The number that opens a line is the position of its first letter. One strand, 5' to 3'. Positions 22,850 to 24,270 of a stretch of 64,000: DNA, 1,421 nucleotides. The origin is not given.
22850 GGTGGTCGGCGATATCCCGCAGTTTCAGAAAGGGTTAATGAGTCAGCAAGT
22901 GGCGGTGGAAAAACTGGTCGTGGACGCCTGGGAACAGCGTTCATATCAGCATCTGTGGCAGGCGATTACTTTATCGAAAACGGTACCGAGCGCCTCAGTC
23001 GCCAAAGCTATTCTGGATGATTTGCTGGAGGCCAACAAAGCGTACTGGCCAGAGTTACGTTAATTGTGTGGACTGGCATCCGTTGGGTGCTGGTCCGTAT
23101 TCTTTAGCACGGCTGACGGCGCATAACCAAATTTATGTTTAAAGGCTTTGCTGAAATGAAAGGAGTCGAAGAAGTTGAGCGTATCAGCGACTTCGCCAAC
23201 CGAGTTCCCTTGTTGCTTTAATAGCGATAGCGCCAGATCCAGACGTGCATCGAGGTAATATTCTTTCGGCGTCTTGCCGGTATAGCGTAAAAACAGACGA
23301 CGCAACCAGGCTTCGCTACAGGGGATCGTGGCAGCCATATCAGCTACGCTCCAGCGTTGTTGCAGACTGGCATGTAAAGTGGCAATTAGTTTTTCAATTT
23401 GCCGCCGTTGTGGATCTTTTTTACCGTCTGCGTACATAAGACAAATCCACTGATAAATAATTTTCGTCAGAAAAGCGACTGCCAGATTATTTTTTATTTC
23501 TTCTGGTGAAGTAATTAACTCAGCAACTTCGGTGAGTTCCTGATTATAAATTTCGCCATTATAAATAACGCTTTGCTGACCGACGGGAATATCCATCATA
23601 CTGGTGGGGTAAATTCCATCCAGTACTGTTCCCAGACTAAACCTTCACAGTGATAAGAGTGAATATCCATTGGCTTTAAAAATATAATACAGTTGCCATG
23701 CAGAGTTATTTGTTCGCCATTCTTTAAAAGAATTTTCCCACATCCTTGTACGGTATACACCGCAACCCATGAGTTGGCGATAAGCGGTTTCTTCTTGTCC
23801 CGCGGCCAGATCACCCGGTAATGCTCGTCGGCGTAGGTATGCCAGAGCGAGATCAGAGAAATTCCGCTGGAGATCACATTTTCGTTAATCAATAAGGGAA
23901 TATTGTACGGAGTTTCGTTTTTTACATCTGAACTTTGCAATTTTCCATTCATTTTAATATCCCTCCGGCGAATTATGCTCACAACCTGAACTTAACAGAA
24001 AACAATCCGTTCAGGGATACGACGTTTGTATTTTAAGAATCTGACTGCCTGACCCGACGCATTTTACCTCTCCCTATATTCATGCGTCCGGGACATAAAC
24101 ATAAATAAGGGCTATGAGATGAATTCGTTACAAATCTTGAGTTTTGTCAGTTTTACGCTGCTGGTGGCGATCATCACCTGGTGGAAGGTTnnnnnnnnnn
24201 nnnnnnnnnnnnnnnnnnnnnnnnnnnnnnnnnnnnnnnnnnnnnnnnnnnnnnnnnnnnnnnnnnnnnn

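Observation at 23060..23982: AraC-family regulator yidL appears split by a frameshift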

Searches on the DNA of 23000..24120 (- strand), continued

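Call 36: get_annotated_region(hit=H61, flank=1500)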
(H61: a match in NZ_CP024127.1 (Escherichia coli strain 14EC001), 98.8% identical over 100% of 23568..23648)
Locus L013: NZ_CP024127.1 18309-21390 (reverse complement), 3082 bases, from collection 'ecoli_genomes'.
description: Escherichia coli strain 14EC001 chromosome, complete genome
organism: Escherichia coli strain 14EC001 (NCBI taxid 562)
replicon: chromosome; assembly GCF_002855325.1
host: -; source: clinical patient; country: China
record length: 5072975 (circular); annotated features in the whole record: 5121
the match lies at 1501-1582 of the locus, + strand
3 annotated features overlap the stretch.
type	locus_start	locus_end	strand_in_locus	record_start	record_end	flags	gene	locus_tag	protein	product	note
CDS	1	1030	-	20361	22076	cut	yidK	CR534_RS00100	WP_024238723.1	solute:sodium symporter family transporter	-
CDS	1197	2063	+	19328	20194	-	yidL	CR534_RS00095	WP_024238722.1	AraC family transcriptional regulator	-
CDS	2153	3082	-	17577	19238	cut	yidE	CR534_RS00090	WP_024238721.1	putative transporter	-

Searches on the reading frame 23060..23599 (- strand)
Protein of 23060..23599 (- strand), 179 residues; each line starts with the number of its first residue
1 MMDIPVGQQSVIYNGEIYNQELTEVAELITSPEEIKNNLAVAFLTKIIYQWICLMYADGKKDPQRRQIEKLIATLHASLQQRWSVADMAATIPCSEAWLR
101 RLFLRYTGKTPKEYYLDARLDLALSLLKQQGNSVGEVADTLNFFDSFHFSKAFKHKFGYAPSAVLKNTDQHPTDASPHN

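Call 4: search_protein_families(library=pfam, proteins=[window:23060-23599:-], max_evalue=0.01)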
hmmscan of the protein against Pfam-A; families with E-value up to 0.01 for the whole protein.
window:23060-23599:- (179 aa): 2 families
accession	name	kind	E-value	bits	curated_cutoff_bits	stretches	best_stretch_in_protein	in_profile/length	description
PF00165.29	HTH_AraC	-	1.1e-18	67.4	26.6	2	127-165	1-41/42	Bacterial regulatory helix-turn-helix proteins, AraC family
PF12833.13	HTH_18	-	7.1e-18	65.1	33.6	1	89-166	2-79/80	Helix-turn-helix domain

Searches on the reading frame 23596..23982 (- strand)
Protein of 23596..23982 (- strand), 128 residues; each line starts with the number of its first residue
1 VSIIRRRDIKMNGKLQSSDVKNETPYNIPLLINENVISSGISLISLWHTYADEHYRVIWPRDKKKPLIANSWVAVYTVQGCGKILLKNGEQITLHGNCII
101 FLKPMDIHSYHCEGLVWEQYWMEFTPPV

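Call 4: search_protein_families(library=pfam, proteins=[window:23596-23982:-], max_evalue=0.01)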
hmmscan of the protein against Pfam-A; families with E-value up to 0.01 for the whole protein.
window:23596-23982:- (128 aa): 1 family
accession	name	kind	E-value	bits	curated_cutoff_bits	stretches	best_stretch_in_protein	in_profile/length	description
PF02311.25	AraC_binding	-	8.7e-06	25.9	21.1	1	75-127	27-79/135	AraC-like ligand binding domain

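Call 38: list_cluster_members(proteins=[window:23599-23952:-, window:23599-23982:-, window:23063-23599:-])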
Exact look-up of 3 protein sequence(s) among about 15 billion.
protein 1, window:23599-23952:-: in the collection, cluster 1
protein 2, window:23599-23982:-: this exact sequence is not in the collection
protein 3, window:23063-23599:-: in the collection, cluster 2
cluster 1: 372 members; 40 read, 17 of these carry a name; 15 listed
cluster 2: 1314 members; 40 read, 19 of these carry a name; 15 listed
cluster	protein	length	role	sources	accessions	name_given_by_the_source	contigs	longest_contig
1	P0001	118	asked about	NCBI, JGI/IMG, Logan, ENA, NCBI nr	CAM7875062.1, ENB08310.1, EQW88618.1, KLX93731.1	hypothetical protein SK85_04008 [Escherichia coli] | araC-like ligand binding domain protein [Escherichia coli 2875150]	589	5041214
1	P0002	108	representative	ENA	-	-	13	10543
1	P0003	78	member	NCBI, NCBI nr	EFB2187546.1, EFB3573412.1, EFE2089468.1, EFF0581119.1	TPA: AraC family transcriptional regulator, partial [Escherichia coli] | AraC family transcriptional regulator [Escherichia coli]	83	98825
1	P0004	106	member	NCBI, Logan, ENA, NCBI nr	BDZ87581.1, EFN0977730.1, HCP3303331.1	TPA: AraC family transcriptional regulator, partial [Escherichia coli] | AraC family transcriptional regulator [Escherichia coli]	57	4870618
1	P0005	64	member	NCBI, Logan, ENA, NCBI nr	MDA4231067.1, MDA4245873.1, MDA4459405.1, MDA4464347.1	AraC family transcriptional regulator, partial [Escherichia coli] | AraC family transcriptional regulator [Escherichia coli]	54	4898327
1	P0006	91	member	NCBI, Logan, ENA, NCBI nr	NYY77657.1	AraC family transcriptional regulator [Escherichia coli]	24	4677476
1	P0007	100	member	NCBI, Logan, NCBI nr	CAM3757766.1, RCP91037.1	AraC family transcriptional regulator [Escherichia coli]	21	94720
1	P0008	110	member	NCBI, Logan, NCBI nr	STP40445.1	DNA-binding transcriptional regulator [Escherichia coli]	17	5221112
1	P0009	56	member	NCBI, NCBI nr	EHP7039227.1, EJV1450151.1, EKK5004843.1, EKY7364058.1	TPA: AraC family transcriptional regulator, partial [Escherichia coli] | AraC family transcriptional regulator [Escherichia coli]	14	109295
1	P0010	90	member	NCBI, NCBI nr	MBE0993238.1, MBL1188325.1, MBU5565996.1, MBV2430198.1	AraC family transcriptional regulator, partial [Escherichia coli] | AraC family transcriptional regulator [Escherichia coli]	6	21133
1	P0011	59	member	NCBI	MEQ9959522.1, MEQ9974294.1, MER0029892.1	AraC family transcriptional regulator, partial [Escherichia coli]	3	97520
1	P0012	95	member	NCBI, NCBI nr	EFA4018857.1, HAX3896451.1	TPA: AraC family transcriptional regulator, partial [Escherichia coli] | AraC family transcriptional regulator [Escherichia coli]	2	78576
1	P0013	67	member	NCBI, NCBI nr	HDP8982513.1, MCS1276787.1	AraC family transcriptional regulator, partial [Escherichia coli] | AraC family transcriptional regulator [Escherichia coli]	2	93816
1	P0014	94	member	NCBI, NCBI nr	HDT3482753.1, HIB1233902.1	TPA: AraC family transcriptional regulator, partial [Escherichia coli] | AraC family transcriptional regulator [Escherichia coli]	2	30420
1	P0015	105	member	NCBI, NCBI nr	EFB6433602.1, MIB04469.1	AraC family transcriptional regulator, partial [Escherichia coli] | AraC family transcriptional regulator [Escherichia coli]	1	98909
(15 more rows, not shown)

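Call 45: find_encoding_contigs(protein=P0001, flank=1500, max_places=10)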
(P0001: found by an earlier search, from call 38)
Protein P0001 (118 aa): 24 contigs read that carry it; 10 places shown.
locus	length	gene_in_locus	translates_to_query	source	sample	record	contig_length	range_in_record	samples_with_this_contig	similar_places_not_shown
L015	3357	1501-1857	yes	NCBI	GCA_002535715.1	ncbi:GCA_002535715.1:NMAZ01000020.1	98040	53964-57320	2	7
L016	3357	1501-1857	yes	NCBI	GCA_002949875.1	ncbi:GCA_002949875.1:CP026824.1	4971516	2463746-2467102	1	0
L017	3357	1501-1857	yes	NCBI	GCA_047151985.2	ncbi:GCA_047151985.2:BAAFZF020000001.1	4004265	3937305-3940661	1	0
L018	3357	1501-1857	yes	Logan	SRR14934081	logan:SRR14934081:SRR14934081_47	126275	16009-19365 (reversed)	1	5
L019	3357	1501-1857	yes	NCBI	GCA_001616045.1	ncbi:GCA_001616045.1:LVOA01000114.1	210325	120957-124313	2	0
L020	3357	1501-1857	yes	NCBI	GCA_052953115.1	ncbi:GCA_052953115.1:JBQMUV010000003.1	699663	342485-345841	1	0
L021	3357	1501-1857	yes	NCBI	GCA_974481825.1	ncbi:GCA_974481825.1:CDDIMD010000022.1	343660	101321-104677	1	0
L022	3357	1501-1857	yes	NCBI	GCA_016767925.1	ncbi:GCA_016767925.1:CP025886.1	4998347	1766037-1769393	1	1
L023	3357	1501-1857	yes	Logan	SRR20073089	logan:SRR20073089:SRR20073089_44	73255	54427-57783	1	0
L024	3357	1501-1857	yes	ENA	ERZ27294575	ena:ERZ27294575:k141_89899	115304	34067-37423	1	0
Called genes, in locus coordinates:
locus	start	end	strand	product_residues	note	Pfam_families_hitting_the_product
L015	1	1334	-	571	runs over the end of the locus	PF00474:SSF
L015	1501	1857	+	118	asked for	PF02311:AraC_binding (weak)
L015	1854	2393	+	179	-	PF00165:HTH_AraC (weak), PF12833:HTH_18, PF00165:HTH_AraC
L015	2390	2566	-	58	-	-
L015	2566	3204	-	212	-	PF02056:Glyco_hydro_4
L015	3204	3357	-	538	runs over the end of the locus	PF02378:PTS_EIIC, PF00367:PTS_EIIB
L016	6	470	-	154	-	PF00474:SSF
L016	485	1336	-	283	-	PF00474:SSF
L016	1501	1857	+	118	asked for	PF02311:AraC_binding (weak)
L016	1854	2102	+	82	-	-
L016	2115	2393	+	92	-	PF12833:HTH_18, PF00165:HTH_AraC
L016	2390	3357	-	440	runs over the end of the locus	PF02056:Glyco_hydro_4, PF11975:Glyco_hydro_4C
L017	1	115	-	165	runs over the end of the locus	-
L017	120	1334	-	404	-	PF00474:SSF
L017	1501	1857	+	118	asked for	PF02311:AraC_binding (weak)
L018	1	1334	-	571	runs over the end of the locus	PF00474:SSF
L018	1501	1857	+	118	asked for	PF02311:AraC_binding (weak)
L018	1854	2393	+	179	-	PF00165:HTH_AraC (weak), PF12833:HTH_18, PF00165:HTH_AraC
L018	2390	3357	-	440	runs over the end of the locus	PF02056:Glyco_hydro_4, PF11975:Glyco_hydro_4C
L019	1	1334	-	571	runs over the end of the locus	PF00474:SSF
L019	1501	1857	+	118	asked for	PF02311:AraC_binding (weak)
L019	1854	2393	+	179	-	PF00165:HTH_AraC (weak), PF12833:HTH_18, PF00165:HTH_AraC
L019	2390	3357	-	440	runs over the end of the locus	PF02056:Glyco_hydro_4, PF11975:Glyco_hydro_4C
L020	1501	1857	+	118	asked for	PF02311:AraC_binding (weak)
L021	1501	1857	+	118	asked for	PF02311:AraC_binding (weak)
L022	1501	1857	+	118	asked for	PF02311:AraC_binding (weak)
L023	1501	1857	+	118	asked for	PF02311:AraC_binding (weak)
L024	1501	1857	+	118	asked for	PF02311:AraC_binding (weak)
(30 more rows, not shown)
